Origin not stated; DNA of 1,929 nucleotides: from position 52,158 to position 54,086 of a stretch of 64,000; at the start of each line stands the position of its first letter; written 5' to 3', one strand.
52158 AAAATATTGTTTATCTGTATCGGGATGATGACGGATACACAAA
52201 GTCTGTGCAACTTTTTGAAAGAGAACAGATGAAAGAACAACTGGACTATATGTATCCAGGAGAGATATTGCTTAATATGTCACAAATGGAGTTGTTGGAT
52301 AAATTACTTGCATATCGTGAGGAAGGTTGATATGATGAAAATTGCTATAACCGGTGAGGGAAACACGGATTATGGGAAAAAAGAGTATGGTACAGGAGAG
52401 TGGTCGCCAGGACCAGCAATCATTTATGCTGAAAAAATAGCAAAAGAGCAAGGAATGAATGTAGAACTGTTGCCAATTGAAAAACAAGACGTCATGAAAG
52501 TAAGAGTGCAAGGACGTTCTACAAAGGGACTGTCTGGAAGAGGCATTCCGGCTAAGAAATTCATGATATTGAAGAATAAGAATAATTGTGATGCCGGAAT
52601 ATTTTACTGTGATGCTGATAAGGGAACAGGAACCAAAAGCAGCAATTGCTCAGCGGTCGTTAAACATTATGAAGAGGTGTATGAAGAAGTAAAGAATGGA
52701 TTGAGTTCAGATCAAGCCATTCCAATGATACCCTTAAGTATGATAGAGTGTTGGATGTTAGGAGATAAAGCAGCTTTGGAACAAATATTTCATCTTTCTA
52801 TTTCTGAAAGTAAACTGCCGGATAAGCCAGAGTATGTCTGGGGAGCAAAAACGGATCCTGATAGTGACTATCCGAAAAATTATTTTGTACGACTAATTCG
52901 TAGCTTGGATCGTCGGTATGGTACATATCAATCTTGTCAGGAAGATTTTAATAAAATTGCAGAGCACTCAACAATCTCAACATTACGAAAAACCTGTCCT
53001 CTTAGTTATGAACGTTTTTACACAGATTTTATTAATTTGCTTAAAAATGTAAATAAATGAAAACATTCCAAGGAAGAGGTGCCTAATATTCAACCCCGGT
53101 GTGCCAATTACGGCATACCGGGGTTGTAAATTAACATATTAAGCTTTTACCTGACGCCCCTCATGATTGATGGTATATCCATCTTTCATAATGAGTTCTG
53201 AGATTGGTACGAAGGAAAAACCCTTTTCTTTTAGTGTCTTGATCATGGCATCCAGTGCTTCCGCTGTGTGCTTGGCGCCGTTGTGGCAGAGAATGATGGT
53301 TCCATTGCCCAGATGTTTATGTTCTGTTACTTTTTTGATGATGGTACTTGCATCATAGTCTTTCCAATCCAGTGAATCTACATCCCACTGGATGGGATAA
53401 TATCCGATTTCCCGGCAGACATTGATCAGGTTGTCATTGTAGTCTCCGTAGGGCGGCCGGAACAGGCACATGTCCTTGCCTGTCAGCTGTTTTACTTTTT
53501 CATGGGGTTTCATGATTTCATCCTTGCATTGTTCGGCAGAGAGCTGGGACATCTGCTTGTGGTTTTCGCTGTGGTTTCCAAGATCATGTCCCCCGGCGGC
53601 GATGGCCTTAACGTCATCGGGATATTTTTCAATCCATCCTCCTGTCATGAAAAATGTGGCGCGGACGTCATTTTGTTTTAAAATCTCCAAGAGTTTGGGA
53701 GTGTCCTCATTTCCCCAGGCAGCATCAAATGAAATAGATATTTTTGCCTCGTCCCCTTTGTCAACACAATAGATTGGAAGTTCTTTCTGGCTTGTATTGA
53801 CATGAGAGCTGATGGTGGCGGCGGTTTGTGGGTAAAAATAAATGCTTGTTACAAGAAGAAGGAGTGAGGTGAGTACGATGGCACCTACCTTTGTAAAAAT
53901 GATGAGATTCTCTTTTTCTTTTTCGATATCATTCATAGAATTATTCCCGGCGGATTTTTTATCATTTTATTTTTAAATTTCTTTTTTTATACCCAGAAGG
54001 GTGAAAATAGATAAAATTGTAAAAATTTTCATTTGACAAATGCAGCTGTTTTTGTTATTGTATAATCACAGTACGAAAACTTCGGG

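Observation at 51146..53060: Candidate two-gene anti-phage system: ABC-type ATPase + TOPRIM-like (DUF4276-like) partner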

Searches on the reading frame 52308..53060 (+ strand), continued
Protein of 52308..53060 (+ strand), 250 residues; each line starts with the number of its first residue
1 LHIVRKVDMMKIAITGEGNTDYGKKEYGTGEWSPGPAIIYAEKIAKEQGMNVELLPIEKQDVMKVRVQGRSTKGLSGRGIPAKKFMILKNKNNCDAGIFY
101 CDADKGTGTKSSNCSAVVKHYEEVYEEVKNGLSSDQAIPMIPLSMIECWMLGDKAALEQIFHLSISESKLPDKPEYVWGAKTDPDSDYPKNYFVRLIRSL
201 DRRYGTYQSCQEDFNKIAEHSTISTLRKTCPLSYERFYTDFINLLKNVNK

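Call 68: search_protein_families(library=padloc, proteins=[L013:5192-6658:+, L013:6693-7625:+, L013:7930-8649:+, L010:607-1791:+, L010:1772-2338:+, L010:2636-3370:+, L005:4363-5634:+, L005:5627-6253:+, L005:6258-7106:+, L005:7535-8650:+], max_evalue=0.000001)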
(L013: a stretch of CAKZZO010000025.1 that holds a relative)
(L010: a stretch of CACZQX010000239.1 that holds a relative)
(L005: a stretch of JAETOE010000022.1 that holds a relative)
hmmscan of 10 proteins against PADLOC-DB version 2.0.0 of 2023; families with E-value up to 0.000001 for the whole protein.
L013:5192-6658:+ (488 aa): 0 families

L013:6693-7625:+ (310 aa): 7 families
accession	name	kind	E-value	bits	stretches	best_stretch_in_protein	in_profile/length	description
PDLC04541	PDC-M25A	-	3e-25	87.1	1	9-180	108-268/380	-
PDLC04178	HEC-01A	-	6e-11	40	1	55-176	153-279/399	-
PDLC04179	HEC-01A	-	8.6e-11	39.6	1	65-178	241-355/459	-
PDLC04182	HEC-01A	-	3.2e-09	34.2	1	14-178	133-301/406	-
PDLC04391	PDC-M07A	-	7.5e-09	33.1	1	58-175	173-296/412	-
PDLC04176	HEC-01A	-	1.9e-07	28.8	1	7-175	98-268/371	-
PDLC04175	HEC-01A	-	7.1e-07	26.6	0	78-176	157-262/363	-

L013:7930-8649:+ (239 aa): 30 families (the best 25 are shown)
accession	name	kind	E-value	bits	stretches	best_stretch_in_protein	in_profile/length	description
PDLC04214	HEC-02A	-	1.3e-87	292.2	1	12-236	110-337/338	-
PDLC04213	HEC-02A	-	5.6e-44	149.1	1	14-207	105-302/337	-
PDLC04146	HEC-02B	-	2e-24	84.3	1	12-192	111-294/344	-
PDLC02980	AriA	-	1.4e-15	56.1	1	48-181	171-303/304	-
PDLC04032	PD-T4-4_A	-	4.2e-13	47.1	1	44-184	265-394/474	-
PDLC04033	PD-T4-4_A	-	3.6e-12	44.2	1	83-191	270-380/460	-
PDLC00289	PtuA1|PtuA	-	4.3e-12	43.8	1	82-205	194-310/404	AAA ATPase domain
PDLC03878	NsnB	-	2.3e-11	42.1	1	83-205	190-308/345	-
PDLC04608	PDC-M38A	-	2.6e-11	41.8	1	100-206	237-343/367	-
PDLC00265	PtuA1|PtuA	-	4.7e-11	40.5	1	74-184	264-375/479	AAA ATPase domain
PDLC02336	AbiLi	-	7.2e-11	40.2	1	79-207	192-319/340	AbiLi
PDLC04664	PDC-M47A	-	2.6e-10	37.8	1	83-228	266-414/461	-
PDLC02915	ATPase-Toprim_I-B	-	1.1e-09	35.6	1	122-208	243-324/623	-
PDLC04607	PDC-M38A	-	2.7e-09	33.9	1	106-208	594-693/715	-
PDLC00283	PtuA1|PtuA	-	4.2e-09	34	1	123-184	283-347/448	AAA ATPase domain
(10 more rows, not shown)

L010:607-1791:+ (394 aa): 40 families (the best 25 are shown)
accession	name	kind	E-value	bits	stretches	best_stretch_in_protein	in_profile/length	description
PDLC02335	AbiLi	-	3.5e-24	83.4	1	12-365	39-260/326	AbiLi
PDLC04135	mad3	-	3.8e-19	67.5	2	273-364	259-347/374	mads_3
PDLC04176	HEC-01A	-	4.4e-19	67.1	1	23-364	3-341/371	-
PDLC04175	HEC-01A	-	2.7e-18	64.2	1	23-358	6-327/363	-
PDLC04541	PDC-M25A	-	2.7e-18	64.2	1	22-350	1-317/380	-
PDLC04391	PDC-M07A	-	4.1e-16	57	1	22-288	1-294/412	-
PDLC02980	AriA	-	7.9e-16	56.9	1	272-339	232-299/304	-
PDLC04392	PDC-M07A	-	3.5e-14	50.7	1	22-134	1-118/432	-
PDLC04178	HEC-01A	-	6.3e-14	49.8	1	20-364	6-353/399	-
PDLC04182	HEC-01A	-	5.1e-13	46.8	1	22-364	3-372/406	-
PDLC00293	PtuA1|PtuA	-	5.3e-13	46.8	1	23-94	3-73/527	AAA ATPase domain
PDLC04393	PDC-M07A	-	1.3e-12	45.4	1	22-161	1-149/435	-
PDLC04389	PDC-M07A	-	1.9e-12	45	1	23-74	6-57/443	-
PDLC00289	PtuA1|PtuA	-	3.3e-12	44.2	0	272-365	222-314/404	AAA ATPase domain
PDLC03878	NsnB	-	4e-11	41.3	1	22-345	1-283/345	-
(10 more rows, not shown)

L010:1772-2338:+ (188 aa): 0 families

L010:2636-3370:+ (244 aa): 0 families

L005:4363-5634:+ (423 aa): 77 families (the best 25 are shown)
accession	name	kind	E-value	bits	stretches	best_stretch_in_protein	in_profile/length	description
PDLC04214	HEC-02A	-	1.7e-23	81.4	1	249-397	174-317/338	-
PDLC03878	NsnB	-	3.3e-23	81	1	2-381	4-305/345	-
PDLC04033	PD-T4-4_A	-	1.1e-21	75.5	1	1-360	1-371/460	-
PDLC04664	PDC-M47A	-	1.2e-21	75.2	2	240-360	248-367/461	-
PDLC04213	HEC-02A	-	1.3e-19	69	1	238-398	155-312/337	-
PDLC02979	AriA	-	3.5e-19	67.8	1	2-359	5-373/373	-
PDLC02980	AriA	-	5.1e-18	64.1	1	21-359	1-303/304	-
PDLC00271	PtuA1|PtuA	-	3.2e-16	57.9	1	2-362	5-325/421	AAA ATPase domain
PDLC04146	HEC-02B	-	4e-16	57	1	246-399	172-323/344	-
PDLC04032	PD-T4-4_A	-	1.1e-15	55.6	1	232-358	270-390/474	-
PDLC04178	HEC-01A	-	1.5e-14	51.9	1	245-363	216-335/399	-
PDLC04175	HEC-01A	-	1.2e-13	48.9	1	244-363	200-316/363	-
PDLC04135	mad3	-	1.3e-13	49.3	1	2-361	4-329/374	mads_3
PDLC04148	HEC-03B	-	4.5e-13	47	1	312-392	337-418/458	-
PDLC02358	Old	-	1.4e-12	45.2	1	2-67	6-71/578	Old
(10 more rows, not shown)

L005:5627-6253:+ (208 aa): 0 families

L005:6258-7106:+ (282 aa): 0 families

L005:7535-8650:+ (371 aa): 81 families (the best 25 are shown)
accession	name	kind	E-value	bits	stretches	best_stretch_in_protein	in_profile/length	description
PDLC04608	PDC-M38A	-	3.4e-64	215.8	1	14-371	4-366/367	-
PDLC02336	AbiLi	-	4e-46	156.1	1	17-361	4-331/340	AbiLi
PDLC04607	PDC-M38A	-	2e-42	143.4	1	9-371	378-714/715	-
PDLC04611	PDC-M38A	-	1.1e-37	128.4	1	13-362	1-375/383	-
PDLC04609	PDC-M38A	-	8.1e-35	118.7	2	227-369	223-369/371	-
PDLC02979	AriA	-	4.7e-25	87.2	2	13-108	1-87/373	-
PDLC02980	AriA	-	2.3e-22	78.3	1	217-322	206-304/304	-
PDLC02335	AbiLi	-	1e-18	65.5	1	13-325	48-243/326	AbiLi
PDLC04610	PDC-M38A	-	4.3e-18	63.7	1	186-331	176-328/362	-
PDLC02915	ATPase-Toprim_I-B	-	5.6e-17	59.8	1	13-94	1-80/623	-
PDLC04214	HEC-02A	-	6.1e-16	56.6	1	271-331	233-293/338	-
PDLC02981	AriAB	-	6.2e-15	52.9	1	13-57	1-45/694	-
PDLC04541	PDC-M25A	-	8.5e-15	52.7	1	210-318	199-307/380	-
PDLC00091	GajA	-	3.8e-14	50.5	1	277-317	298-338/627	AAA ATPase domain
PDLC04168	GajA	-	4e-14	50.2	1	272-321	273-322/570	-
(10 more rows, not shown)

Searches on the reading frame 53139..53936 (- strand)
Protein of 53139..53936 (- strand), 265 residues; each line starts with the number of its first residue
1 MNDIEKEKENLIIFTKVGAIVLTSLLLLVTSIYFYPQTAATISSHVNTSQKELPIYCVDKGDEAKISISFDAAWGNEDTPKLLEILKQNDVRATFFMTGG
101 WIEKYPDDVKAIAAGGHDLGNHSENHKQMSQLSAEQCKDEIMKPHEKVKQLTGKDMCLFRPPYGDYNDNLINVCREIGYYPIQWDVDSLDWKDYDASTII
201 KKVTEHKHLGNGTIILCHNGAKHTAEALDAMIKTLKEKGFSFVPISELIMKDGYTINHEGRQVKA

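Call 59: find_encoding_contigs(protein=window:53139-53936:-, flank=8000, max_places=8)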
Protein window:53139-53936:- (265 aa): 2 contigs read that carry it; 2 places shown.
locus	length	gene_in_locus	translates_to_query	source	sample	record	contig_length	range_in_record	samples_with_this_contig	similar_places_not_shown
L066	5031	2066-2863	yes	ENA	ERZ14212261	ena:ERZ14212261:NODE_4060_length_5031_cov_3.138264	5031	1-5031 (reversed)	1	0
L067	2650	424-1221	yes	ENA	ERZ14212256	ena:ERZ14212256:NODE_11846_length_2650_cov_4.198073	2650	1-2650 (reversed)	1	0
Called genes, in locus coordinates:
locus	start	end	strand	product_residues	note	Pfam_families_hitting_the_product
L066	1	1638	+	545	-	?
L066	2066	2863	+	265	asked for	PF01522:Polysacc_deac_1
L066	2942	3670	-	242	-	PF14103:DUF4276 (weak)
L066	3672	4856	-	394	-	PF02463:SMC_N, PF11398:DUF2813 (faint), PF13175:AAA_15, PF13476:AAA_23, PF13304:AAA_21, PF13175:AAA_15 (weak)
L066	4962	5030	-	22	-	?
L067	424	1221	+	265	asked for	PF01522:Polysacc_deac_1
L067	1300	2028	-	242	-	PF14103:DUF4276 (weak)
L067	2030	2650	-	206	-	?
